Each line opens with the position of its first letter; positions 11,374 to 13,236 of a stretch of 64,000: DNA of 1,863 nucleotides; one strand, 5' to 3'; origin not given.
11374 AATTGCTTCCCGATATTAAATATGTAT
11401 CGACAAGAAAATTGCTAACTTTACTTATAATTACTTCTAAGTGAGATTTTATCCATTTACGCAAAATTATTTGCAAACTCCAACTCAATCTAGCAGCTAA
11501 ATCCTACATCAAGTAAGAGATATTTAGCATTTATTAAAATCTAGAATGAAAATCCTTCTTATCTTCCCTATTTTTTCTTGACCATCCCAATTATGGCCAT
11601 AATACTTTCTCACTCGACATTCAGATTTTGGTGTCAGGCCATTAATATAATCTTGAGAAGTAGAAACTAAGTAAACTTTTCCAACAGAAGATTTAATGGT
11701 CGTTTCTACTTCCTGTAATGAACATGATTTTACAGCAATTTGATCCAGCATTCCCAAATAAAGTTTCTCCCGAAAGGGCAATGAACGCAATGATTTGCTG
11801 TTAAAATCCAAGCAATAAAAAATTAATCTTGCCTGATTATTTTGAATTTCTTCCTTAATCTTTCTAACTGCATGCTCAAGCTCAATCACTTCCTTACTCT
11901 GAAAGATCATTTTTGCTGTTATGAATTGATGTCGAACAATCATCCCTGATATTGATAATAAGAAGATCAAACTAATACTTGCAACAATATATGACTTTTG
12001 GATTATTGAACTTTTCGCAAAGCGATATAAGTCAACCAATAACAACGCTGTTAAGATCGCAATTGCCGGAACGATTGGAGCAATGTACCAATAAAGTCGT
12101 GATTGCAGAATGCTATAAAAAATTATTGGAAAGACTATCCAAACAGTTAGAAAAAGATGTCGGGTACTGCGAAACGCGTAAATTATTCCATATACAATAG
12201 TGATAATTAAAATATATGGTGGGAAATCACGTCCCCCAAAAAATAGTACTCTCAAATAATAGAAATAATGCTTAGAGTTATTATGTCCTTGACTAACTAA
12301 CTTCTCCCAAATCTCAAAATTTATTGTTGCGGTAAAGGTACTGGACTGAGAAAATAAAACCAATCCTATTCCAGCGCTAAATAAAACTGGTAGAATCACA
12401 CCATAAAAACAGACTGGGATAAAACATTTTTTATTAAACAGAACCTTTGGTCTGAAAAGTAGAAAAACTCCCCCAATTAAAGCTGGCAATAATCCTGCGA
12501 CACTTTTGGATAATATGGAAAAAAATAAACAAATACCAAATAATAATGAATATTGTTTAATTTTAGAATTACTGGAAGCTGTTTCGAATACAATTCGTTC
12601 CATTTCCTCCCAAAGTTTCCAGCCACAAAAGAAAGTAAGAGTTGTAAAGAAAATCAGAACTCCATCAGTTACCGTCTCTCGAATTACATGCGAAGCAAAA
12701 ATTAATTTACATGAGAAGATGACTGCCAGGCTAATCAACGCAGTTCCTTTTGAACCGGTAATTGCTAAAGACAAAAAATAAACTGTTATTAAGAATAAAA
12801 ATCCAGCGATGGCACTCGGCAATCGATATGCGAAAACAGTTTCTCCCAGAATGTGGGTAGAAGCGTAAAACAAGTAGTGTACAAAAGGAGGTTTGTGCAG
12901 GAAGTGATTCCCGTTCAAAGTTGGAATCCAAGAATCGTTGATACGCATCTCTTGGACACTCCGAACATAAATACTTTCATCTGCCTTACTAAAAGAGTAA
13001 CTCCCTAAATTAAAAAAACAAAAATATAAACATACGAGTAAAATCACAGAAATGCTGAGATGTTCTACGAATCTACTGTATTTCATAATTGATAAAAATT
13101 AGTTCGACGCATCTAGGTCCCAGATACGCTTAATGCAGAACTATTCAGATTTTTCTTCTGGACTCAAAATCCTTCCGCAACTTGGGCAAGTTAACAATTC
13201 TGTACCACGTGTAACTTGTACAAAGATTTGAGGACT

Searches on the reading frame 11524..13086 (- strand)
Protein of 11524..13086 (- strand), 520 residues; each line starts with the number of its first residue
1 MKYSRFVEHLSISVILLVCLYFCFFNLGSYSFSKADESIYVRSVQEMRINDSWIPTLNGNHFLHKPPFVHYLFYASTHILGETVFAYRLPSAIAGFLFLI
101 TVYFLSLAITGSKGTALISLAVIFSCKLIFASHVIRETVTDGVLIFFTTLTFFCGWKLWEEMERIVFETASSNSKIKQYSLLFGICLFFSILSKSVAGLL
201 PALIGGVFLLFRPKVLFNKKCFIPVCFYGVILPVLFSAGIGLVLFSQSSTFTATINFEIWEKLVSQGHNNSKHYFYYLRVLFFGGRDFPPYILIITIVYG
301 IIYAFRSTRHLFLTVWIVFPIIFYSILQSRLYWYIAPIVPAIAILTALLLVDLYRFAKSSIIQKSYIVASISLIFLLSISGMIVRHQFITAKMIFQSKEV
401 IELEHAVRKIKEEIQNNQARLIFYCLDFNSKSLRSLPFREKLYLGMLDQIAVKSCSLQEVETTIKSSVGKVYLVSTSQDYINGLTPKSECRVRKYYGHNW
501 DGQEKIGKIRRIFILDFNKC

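Call 3: search_protein_families(library=pfam, proteins=[window:11524-13086:-], max_evalue=0.01)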
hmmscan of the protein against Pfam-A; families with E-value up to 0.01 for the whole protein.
window:11524-13086:- (520 aa): 2 families
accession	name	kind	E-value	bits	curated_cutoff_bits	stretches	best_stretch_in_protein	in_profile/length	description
PF02366.24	PMT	-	3.8e-10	40.2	22.7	1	38-210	33-198/245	Dolichyl-phosphate-mannose-protein mannosyltransferase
PF13231.12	PMT_2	-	1.3e-08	35.7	26.1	1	64-226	1-147/160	Dolichyl-phosphate-mannose-protein mannosyltransferase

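Call 4: search_protein_families(library=ncbifam, proteins=[window:11524-13086:-], max_evalue=0.01)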
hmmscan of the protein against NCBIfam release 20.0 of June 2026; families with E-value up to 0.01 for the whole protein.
window:11524-13086:- (520 aa): 2 families
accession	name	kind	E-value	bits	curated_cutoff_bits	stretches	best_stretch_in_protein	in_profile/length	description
NF009784.2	PRK13279.1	equivalog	2e-19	69.6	567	1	14-407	9-388/539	lipid IV(A) 4-amino-4-deoxy-L-arabinosyltransferase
TIGR03663.1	TIGR03663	subfamily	1.5e-08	34.1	126.25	1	13-415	5-404/435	flippase activity-associated protein Agl23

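Call 24: search_solved_structures(query=window:11524-13086:-, max_evalue=1, show_alignments=1)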
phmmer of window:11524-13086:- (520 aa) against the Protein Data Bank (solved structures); distinct sequences matched with E-value up to 1: 2.
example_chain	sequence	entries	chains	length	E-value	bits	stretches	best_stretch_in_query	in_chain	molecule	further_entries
5ezm_A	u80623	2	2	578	2.5e-07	33.4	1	16-353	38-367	4-amino-4-deoxy-L-arabinose transferase or related glycosyltransferases of PMT family | 4-amino-4-deoxy-L-arabinose (L-Ara4N) transferase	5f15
4bg7_A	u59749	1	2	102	0.064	15.6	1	47-87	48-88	PUTATIVE TRANSCRIPTIONAL COACTIVATOR P15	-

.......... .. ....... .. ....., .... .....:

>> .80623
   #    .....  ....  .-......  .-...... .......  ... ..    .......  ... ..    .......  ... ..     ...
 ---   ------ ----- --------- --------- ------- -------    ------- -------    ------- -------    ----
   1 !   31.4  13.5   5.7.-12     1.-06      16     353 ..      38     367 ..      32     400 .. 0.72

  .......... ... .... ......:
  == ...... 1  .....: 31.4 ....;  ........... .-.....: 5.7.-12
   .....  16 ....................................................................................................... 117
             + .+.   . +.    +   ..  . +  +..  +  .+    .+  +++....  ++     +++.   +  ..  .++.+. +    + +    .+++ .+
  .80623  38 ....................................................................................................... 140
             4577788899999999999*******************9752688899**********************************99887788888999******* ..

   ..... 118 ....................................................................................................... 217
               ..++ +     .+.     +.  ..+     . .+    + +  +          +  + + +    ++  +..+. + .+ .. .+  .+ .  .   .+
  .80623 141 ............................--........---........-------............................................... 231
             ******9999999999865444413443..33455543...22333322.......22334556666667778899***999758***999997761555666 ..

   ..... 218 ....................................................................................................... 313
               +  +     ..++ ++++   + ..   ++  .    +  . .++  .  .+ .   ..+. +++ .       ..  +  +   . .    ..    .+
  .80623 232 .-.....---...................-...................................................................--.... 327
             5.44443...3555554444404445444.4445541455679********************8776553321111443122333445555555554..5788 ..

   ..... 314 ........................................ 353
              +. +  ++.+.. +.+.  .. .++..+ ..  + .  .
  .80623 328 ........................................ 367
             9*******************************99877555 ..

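Call 45: find_homologous_proteins(query=window:11524-13086:-, max_evalue=1e-10)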
Query window:11524-13086:- (520 aa): 7 proteins with E <= 1e-10 among 8000 candidates.
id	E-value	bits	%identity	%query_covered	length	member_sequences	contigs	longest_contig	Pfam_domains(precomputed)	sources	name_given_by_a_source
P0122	0.0e+0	1150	100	100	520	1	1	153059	PF02366.25,PF13231.13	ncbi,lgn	-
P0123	1.3e-86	310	36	97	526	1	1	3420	PF13231.13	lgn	-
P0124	1.5e-18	85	29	71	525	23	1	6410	PF02366.25,PF13231.13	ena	-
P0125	1.7e-18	85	27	77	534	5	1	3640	PF02366.25,PF13231.13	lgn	-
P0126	2.0e-12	65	25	72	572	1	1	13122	PF02366.25,PF13231.13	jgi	jgi:4-amino-4-deoxy-L-arabinose transferase-like glycosyltransferase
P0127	2.9e-12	65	29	63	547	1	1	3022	PF02366.25,PF13231.13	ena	-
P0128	2.8e-11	61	28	65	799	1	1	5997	PF02366.25,PF01569.28,PF13231.13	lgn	-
